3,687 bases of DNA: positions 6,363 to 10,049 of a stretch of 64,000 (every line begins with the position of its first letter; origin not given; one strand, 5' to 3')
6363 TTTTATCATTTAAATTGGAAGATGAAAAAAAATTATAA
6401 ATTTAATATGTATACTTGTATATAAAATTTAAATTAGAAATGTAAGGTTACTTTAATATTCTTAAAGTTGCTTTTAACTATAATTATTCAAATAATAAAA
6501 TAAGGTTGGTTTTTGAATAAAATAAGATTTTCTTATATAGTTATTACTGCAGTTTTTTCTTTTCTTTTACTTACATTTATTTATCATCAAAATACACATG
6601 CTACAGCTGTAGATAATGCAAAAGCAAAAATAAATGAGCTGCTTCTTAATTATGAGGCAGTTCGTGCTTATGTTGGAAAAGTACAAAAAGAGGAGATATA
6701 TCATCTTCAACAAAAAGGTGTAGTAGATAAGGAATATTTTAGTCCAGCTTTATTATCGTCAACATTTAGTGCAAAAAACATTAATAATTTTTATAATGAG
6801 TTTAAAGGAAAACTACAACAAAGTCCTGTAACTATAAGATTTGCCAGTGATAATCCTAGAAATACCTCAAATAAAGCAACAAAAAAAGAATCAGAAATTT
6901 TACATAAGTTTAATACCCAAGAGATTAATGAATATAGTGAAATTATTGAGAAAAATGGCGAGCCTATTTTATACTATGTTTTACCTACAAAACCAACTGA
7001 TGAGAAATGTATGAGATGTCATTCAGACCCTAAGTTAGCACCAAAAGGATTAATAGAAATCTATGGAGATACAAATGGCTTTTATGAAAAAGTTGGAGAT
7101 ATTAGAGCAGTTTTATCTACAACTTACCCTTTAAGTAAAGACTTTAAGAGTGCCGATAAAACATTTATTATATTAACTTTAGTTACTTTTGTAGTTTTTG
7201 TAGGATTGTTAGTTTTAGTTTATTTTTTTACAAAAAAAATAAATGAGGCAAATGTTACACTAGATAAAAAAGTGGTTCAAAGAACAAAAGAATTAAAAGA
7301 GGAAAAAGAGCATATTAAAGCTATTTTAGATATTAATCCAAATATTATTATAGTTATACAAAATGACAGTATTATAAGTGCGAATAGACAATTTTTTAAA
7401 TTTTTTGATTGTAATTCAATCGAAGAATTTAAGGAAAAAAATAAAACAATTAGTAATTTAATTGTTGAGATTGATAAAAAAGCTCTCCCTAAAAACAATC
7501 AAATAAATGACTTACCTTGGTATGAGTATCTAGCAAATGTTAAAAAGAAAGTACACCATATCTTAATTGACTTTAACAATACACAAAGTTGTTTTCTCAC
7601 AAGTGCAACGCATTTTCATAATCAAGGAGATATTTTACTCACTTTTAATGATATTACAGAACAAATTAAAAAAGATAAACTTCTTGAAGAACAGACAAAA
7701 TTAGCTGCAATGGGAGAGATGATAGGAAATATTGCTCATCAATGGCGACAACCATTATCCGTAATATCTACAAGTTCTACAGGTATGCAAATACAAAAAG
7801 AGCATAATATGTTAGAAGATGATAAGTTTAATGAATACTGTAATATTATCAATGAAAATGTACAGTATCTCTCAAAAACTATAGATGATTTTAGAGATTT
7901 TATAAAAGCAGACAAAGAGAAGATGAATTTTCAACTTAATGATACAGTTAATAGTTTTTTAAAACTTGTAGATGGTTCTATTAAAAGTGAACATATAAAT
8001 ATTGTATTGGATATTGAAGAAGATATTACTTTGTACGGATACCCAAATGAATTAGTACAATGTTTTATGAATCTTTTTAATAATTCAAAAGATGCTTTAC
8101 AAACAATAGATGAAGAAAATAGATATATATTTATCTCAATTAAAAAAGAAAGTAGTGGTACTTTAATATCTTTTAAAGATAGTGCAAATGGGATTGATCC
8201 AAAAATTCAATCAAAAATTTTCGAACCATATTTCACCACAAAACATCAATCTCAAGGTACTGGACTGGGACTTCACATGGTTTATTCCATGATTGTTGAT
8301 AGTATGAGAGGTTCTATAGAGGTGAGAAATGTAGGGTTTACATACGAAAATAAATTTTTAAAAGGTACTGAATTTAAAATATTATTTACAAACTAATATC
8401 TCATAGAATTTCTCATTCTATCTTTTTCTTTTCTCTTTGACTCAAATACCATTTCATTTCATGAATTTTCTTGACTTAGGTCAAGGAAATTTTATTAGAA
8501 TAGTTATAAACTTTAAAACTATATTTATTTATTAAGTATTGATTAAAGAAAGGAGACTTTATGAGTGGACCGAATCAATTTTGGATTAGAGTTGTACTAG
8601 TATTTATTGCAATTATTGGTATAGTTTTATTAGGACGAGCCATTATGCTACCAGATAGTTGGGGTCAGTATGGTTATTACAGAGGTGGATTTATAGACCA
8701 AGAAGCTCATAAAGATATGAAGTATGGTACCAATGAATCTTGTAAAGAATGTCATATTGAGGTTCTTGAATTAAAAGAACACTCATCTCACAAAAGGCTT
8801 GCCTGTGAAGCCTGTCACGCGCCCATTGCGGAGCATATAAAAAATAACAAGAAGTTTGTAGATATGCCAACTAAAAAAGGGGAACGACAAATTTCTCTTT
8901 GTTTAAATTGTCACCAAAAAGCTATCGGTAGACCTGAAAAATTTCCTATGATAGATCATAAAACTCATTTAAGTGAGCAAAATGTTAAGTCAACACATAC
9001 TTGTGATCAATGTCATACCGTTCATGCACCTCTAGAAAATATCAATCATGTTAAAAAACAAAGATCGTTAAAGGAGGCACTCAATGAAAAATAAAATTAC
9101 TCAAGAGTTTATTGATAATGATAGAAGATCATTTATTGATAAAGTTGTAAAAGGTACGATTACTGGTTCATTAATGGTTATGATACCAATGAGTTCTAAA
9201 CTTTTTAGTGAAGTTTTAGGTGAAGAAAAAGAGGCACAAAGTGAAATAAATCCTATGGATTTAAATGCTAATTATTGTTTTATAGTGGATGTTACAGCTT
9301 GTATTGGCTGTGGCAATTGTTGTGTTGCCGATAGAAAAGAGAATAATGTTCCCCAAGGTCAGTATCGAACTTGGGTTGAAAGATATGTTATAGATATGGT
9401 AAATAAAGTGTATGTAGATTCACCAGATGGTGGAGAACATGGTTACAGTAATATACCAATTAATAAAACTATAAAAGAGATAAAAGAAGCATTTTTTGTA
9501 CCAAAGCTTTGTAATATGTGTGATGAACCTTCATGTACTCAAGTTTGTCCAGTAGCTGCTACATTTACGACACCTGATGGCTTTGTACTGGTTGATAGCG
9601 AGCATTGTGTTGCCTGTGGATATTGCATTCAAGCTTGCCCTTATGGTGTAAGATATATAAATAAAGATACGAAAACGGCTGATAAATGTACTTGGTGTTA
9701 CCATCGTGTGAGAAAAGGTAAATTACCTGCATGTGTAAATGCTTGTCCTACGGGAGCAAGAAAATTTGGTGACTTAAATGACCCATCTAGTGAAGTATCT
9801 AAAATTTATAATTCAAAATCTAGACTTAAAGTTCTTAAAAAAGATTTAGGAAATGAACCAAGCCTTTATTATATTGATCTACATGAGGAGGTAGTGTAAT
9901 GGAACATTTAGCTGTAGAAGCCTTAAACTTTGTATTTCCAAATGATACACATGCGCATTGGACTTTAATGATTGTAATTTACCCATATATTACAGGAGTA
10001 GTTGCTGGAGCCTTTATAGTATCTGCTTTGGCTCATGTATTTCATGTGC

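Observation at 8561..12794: HAO-family octahaem cytochrome wired to a tetrahaem cytochrome plus an NrfC/NrfD-type module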

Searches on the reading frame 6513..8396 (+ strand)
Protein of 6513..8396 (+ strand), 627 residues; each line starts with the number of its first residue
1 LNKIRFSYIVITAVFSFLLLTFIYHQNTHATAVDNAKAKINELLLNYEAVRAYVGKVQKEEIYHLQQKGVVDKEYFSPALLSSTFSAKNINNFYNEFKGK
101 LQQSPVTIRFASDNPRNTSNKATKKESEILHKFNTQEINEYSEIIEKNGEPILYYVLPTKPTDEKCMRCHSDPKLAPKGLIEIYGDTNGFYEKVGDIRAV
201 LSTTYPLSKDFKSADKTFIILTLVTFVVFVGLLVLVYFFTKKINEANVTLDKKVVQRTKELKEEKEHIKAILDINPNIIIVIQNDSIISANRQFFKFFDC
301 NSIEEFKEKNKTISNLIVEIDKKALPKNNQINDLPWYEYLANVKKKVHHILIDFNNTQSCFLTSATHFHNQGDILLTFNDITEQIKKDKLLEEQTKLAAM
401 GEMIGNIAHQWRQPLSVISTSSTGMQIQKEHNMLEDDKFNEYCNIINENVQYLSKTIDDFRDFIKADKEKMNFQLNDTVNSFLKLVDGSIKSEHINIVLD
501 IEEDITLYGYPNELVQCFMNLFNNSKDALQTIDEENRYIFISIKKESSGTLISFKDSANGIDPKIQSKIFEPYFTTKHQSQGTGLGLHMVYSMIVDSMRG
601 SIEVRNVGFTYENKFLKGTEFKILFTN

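Call 3: search_protein_families(library=pfam, proteins=[window:6513-8396:+], max_evalue=0.01)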
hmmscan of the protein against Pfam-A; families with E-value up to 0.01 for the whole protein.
window:6513-8396:+ (627 aa): 4 families
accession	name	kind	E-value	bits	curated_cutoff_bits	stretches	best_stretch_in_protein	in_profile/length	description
PF11845.13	Tll0287-like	-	1.3e-28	100.6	24.1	1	31-206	3-144/144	Tll0287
PF02518.31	HATPase_c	-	1.7e-14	54.6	26.4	1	511-623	3-105/111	Histidine kinase-, DNA gyrase B-, and HSP90-like ATPase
PF00512.31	HisKA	-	9.9e-09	35.6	26.9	1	400-467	2-64/66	His Kinase A (phospho-acceptor) domain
PF13188.13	PAS_8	-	0.004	17.4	21.8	0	267-303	2-38/65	PAS domain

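Call 4: search_protein_families(library=ncbifam, proteins=[window:6513-8396:+], max_evalue=0.01)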
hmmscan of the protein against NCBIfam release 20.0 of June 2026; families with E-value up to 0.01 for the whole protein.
window:6513-8396:+ (627 aa): 45 families (the best 25 are shown)
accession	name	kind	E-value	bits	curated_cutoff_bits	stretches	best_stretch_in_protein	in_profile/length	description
NF008468.0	PRK11360.1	equivalog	3.3e-39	134.8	646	1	258-606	260-594/616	two-component system sensor histidine kinase AtoS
NF007688.0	PRK10364.1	equivalog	2.1e-27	96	479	1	391-605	231-436/460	two-component system sensor histidine kinase ZraS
NF047497.1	HK_LIC_12097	equivalog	1.8e-26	92.7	500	1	259-607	4-354/367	LIC_12097 family sensor histidine kinase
NF047874.1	MASE3_PAS_HK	subfamily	2.4e-24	86.1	560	1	222-625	218-623/655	MASE3 domain-containing sensor histidine kinase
NF040750.1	tetrathio_HK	equivalog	5.2e-22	78.1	750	1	386-607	324-541/555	tetrathionate respiration histidine kinase TtrS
NF046044.1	PnpS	equivalog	8e-22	77.8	400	1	242-606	31-377/390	two-component system histidine kinase PnpS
NF047466.1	hybrid_RR_LvrB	exception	3.4e-20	72.5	500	1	388-615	140-371/377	hybrid histidine kinase/response regulator LvrB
NF010076.0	PRK13557.1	subfamily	7.2e-20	70.9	631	1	368-603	128-377/540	histidine kinase famiy protein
NF052574.1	HisKinEspCMyxo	equivalog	5.4e-19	67.8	1200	1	375-606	392-623/785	serine histidine kinase EspC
NF052573.1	HisKinEspAMyxo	equivalog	2.9e-18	65.3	1400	1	375-605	359-596/755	serine histidine kinase EspA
NF046020.1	HisKinCckABruc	equivalog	7.7e-18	63.7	1000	1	278-624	358-704/868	cell cycle histidine kinase CckA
NF038348.1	T2SS_HK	subfamily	1.3e-17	63.5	450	1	453-606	411-559/574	histidine kinase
NF041777.1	sens_FixL_Rhizob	equivalog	1.4e-17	63.5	850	1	394-594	256-456/485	sensor protein FixL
TIGR02966.1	phoR_proteo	equivalog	1.8e-17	63.4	334.2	1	329-605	53-320/333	phosphate regulon sensor histidine kinase PhoR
NF010411.0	PRK13837.1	equivalog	1e-16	60.2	647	1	390-605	440-660/828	two-component system VirA-like sensor kinase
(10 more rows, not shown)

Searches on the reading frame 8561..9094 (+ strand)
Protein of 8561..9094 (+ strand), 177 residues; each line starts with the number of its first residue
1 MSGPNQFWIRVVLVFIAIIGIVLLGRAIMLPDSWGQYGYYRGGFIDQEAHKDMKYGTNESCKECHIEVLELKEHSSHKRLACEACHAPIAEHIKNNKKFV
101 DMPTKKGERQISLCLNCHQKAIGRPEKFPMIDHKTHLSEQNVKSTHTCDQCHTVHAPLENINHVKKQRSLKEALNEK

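Call 3: search_protein_families(library=pfam, proteins=[window:8561-9094:+], max_evalue=0.01)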
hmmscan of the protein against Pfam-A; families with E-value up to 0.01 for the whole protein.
window:8561-9094:+ (177 aa): 6 families
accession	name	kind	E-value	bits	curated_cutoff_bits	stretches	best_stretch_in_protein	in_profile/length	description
PF14522.11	Cytochrome_C7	-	2.9e-05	24.2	24.8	1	73-153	7-67/67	Cytochrome c7 and related cytochrome c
PF14537.11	Cytochrom_c3_2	-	0.00017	22.4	25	1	58-120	6-66/79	Cytochrome c3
PF09699.15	Paired_CXXCH_1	-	0.00024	21.2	20.6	1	79-121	6-39/41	Doubled CXXCH motif (Paired_CXXCH_1)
PF22113.1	Mtrc-MtrF_II-IV_dom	-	0.0025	17.8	30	0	58-167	6-104/176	Outer membrane cytochrome MtrC/MtrF-like, domains II/IV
PF22678.1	Cytochrom_c_NrfB-like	-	0.0047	17.8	27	1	82-171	1-84/89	Cytochrome c-type protein NrfB-like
PF13435.11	Cytochrome_C554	-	0.0075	17.6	20.8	0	60-153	1-84/84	Cytochrome c554 and c-prime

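Call 4: search_protein_families(library=ncbifam, proteins=[window:8561-9094:+], max_evalue=0.01)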
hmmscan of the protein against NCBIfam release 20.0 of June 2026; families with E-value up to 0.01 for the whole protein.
window:8561-9094:+ (177 aa): 2 families
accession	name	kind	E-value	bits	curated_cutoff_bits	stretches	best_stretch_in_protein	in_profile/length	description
NF041028.1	decahem_GSU2203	exception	1.7e-08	34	325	1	51-170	29-150/317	GSU2203 family decaheme c-type cytochrome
NF041198.1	UshA_like_PCGU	equivalog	0.00018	20.2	275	1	78-120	471-510/519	UshA-like (seleno)protein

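Call 6: search_solved_structures(query=window:8561-9094:+, max_evalue=1, show_alignments=2)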
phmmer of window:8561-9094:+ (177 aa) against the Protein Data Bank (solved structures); distinct sequences matched with E-value up to 1: 15.
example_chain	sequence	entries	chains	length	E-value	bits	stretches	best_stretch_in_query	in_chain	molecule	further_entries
8rv0_Y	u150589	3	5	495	2.6e-05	27.4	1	58-120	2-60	Octaheme cytochrome c nitrite reductase | Octaheme nitrite c cytochrome c reductase | Octaheme nitrite reductase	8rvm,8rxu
8e5g_A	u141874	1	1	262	0.1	15.6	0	78-153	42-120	c-type cytochrome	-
2j7a_C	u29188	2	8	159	0.16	15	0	53-88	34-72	CYTOCHROME C QUINOL DEHYDROGENASE NRFH | NAPC/NIRT CYTOCHROME C FAMILY PROTEIN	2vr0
3sxq_A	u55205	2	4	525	0.18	14.9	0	74-120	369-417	Eight-heme nitrite reductase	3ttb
6r2q_A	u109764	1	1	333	0.27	14.3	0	78-121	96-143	Cystathionine beta-synthase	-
6i5b_A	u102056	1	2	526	0.3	14.1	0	79-97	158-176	Uncharacterized protein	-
1qo8_A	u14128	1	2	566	0.48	13.5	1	59-119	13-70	FLAVOCYTOCHROME C3 FUMARATE REDUCTASE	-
2ot4_A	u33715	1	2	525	0.6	13.1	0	59-137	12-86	Eight-heme nitrite reductase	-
2zo5_A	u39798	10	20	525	0.61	13.1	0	59-137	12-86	Eight-heme nitrite reductase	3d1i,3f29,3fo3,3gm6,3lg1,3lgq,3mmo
3sel_X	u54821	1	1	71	0.74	12.8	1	99-152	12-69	CYTOCHROME C7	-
3owm_A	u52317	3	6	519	0.86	12.6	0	60-137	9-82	Eight-heme nitrite reductase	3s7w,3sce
3rkh_A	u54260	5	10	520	0.86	12.6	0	60-137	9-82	Eight-heme nitrite reductase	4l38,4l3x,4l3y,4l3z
3uu9_A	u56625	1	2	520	0.86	12.6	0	60-137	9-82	Eight-heme nitrite reductase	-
4q0t_A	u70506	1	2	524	0.87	12.6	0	60-137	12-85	Eight-heme nitrite reductase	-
4q4u_A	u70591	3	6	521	0.87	12.6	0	60-137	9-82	Eight-heme nitrite reductase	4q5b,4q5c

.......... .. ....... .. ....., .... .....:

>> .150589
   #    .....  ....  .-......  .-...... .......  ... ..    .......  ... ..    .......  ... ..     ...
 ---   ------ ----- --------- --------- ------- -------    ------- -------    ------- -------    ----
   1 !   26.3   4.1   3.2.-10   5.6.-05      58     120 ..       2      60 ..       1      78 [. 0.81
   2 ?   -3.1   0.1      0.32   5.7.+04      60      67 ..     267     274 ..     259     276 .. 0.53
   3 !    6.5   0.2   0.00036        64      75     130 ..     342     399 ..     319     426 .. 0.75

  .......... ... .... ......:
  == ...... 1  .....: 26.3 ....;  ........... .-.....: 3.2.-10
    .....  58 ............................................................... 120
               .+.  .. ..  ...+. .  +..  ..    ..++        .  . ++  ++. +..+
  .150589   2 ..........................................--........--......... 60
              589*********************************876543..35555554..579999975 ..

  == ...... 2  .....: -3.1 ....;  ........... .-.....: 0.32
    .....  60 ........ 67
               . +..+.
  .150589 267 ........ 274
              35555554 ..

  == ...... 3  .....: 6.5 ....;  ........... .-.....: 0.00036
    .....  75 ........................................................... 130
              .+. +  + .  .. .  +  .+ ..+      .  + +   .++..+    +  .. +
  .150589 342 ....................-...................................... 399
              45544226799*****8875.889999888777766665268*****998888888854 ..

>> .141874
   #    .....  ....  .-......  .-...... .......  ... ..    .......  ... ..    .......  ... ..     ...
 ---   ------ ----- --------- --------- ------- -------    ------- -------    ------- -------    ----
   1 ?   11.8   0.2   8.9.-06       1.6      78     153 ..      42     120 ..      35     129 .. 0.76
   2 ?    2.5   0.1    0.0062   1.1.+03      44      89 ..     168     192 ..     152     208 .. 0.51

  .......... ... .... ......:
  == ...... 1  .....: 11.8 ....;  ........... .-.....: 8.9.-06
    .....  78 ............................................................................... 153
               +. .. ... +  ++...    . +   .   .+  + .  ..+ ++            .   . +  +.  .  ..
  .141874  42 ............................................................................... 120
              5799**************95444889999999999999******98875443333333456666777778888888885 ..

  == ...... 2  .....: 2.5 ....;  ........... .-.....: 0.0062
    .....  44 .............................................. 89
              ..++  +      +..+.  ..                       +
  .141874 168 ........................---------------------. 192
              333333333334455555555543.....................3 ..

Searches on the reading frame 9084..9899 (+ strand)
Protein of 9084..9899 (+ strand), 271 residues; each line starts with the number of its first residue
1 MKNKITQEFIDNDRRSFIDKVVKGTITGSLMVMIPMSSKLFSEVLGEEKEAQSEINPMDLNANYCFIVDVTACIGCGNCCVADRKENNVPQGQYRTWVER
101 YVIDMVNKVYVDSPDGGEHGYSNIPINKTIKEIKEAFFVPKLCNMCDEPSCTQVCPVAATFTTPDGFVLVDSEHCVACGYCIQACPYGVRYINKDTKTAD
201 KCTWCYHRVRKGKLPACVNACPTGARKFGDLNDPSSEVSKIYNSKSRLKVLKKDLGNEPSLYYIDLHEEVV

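Call 3: search_protein_families(library=pfam, proteins=[window:9084-9899:+], max_evalue=0.01)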
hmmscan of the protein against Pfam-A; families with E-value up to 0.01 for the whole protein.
window:9084-9899:+ (271 aa): 10 families
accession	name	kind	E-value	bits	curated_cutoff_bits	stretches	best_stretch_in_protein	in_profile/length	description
PF13247.11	Fer4_11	-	3.7e-26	91.7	26.2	1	136-230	3-99/100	4Fe-4S dicluster domain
PF12838.12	Fer4_7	-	1.1e-11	45.5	27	3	174-225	1-52/52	4Fe-4S dicluster domain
PF00037.32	Fer4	-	6.7e-09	35.6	21.1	1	169-189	2-22/24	4Fe-4S binding domain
PF12797.12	Fer4_2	-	8.7e-09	35.2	24.5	1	168-187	3-22/22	4Fe-4S binding domain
PF13237.11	Fer4_10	-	2e-08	34.5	25.5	1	139-186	5-53/53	4Fe-4S dicluster domain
PF12837.12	Fer4_6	-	5.4e-06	26.5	25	1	167-189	1-23/24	4Fe-4S binding domain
PF13187.11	Fer4_9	-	1.1e-05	25.7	27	1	174-225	1-51/52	4Fe-4S dicluster domain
PF13484.11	Fer4_16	-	0.00014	23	30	0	174-195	1-20/66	4Fe-4S double cluster binding domain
PF25160.1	LdpA_Fe-S-bd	-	0.00028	21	27.6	1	146-188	5-41/49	LdpA Fe-S cluster-binding domain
PF14697.11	Fer4_21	-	0.00047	20.7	35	0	170-223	3-53/59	4Fe-4S dicluster domain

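Call 4: search_protein_families(library=ncbifam, proteins=[window:9084-9899:+], max_evalue=0.01)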
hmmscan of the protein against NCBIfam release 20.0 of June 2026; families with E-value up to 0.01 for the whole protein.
window:9084-9899:+ (271 aa): 51 families (the best 25 are shown)
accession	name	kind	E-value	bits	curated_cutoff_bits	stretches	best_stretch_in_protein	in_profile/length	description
NF011569.0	PRK14993.1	equivalog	2.2e-61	207.4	416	2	131-269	88-227/244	tetrathionate reductase subunit TtrB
NF045797.1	DsrO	equivalog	1.1e-45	155.9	200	1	134-264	94-234/235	sulfate reduction electron transfer complex DsrMKJOP subunit DsrO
TIGR03149.1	cyt_nit_nrfC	equivalog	1.8e-44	151.8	377.6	2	138-266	89-218/225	cytochrome c nitrite reductase Fe-S protein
NF041715.1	arsenate_red_ArrB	equivalog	3.6e-38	131.4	450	2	194-265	156-226/233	arsenate respiratory reductase iron-sulfur subunit ArrB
TIGR03478.1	DMSO_red_II_bet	subfamily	1.3e-31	109.8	480.7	1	136-264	124-253/321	DMSO reductase family type II enzyme, iron-sulfur subunit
TIGR02951.1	DMSO_dmsB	equivalog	4.9e-29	101.4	214.1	1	64-233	2-155/161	DMSO/selenate family reductase complex B subunit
NF045715.1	sulf_resp_HmcB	equivalog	4.3e-28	98.3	420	1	55-233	28-200/307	sulfate respiration complex iron-sulfur protein HmcB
NF042979.1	EthbenzDh_ebdB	equivalog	2.7e-26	92.3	740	1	137-265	147-276/354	ethylbenzene dehydrogenase subunit beta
NF041782.1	mnquin_red_QrcC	equivalog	3e-26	92.6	400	2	64-193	1-119/239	menaquinone reductase iron-sulfur cluster-binding subunit QrcC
NF008134.0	PRK10882.1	equivalog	4.9e-26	91.5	263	1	43-242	19-219/329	hydrogenase 2 operon protein HybA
TIGR01582.1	FDH-beta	equivalog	1e-25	90.4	334.7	1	59-240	17-191/283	formate dehydrogenase subunit beta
NF038355.1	FDH3_beta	equivalog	3.1e-19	69.7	240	1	142-205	53-121/180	formate dehydrogenase FDH3 subunit beta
TIGR01660.1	narH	equivalog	1.6e-18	66.5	524.05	1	137-246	177-287/492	nitrate reductase subunit beta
NF007382.0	PRK09898.1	equivalog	2e-17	63.4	213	1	138-228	118-200/208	ferredoxin-like protein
NF045766.1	PhenlGlyoxDHPadI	equivalog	4.5e-13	48.8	700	1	132-229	44-136/443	NADH-dependent phenylglyoxylate dehydrogenase subunit beta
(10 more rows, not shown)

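Call 58: search_solved_structures(query=window:9084-9899:+, max_evalue=1e-10)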
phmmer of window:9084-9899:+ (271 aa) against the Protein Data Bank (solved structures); distinct sequences matched with E-value up to 1e-10: 23.
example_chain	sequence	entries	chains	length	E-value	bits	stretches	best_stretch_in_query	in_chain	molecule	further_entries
2vpw_B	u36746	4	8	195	3.4e-45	157.6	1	138-265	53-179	NRFC PROTEIN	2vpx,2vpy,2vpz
6cz7_B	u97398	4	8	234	5.5e-31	111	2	195-264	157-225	4Fe-4S ferredoxin, iron-sulfur binding domain protein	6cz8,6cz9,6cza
2ivf_B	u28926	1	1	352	3.2e-27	98.6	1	137-264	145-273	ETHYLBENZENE DEHYDROGENASE BETA-SUBUNIT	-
4ydd_B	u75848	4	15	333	2.3e-25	92.6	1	136-264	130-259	DMSO reductase family type II enzyme, iron-sulfur subunit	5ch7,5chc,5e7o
1kqf_B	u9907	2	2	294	6.1e-23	84.6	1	58-232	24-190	FORMATE DEHYDROGENASE, NITRATE-INDUCIBLE, IRON-SULFUR SUBUNIT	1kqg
6btm_B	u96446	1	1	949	1.8e-16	63.4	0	64-193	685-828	Alternative Complex III subunit B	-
1y4z_B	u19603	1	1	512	8.1e-16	61.3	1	137-238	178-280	Respiratory nitrate reductase 1 beta chain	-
3egw_B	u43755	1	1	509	9.3e-16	61.1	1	137-238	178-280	Respiratory nitrate reductase 1 beta chain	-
1q16_B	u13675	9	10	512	9.4e-16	61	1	137-238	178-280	Respiratory nitrate reductase 1 beta chain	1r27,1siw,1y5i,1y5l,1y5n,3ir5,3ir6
7b04_A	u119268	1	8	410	4.2e-15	58.9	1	128-264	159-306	Nitrite oxidoreductase subunit B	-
6f0k_B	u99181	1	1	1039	3.5e-14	55.9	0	63-193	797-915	Fe-S-cluster-containing hydrogenase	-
30gj_B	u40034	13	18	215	4.9e-14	55.4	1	65-233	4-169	Formate dehydrogenase, beta subunit, putative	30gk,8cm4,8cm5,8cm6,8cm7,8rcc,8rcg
8rc8_B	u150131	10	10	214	5.4e-14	55.3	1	65-233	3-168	Formate dehydrogenase, beta subunit, putative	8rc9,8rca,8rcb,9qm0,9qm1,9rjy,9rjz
6sdr_B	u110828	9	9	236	6.6e-14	55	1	65-233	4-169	Formate dehydrogenase, beta subunit, putative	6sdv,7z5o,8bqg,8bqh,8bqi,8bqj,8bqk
4v4c_B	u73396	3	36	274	1.4e-13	53.9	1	134-267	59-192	Pyrogallol hydroxytransferase small subunit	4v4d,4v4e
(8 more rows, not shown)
